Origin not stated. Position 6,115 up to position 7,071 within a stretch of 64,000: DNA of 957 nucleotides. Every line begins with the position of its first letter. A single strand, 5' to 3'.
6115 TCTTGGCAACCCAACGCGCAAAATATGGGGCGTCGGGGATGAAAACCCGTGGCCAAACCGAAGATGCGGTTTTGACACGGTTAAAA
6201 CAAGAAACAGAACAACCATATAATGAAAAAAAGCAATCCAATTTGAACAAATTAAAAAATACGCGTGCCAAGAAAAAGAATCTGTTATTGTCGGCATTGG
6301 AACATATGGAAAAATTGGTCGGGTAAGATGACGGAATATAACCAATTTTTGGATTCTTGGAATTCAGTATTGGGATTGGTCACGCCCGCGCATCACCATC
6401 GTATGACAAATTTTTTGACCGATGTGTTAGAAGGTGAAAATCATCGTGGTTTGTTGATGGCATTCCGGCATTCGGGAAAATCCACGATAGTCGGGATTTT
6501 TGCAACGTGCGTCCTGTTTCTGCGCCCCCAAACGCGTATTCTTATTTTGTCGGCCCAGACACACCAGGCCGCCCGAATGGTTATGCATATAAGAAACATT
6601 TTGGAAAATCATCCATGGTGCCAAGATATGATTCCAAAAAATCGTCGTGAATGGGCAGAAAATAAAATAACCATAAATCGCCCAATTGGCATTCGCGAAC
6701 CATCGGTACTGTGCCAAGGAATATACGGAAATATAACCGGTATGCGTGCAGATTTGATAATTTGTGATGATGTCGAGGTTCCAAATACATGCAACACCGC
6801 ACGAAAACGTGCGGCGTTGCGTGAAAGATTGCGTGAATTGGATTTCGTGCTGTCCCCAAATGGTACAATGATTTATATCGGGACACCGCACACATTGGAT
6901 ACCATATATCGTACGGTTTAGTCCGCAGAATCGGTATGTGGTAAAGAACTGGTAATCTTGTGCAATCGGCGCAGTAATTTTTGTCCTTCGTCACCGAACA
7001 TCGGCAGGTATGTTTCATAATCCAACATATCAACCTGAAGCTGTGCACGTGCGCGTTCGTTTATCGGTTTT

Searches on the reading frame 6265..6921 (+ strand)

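Call 46: search_protein_families(library=pfam, proteins=[window:6265-6921:+], max_evalue=0.001)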
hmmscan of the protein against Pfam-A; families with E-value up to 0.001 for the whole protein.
window:6265-6921:+ (218 aa): 1 family
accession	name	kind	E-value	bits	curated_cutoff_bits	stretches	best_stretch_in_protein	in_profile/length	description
PF03237.21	Terminase_6N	-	6.9e-06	26.3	22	1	64-174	2-110/215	Terminase large subunit, T4likevirus-type, N-terminal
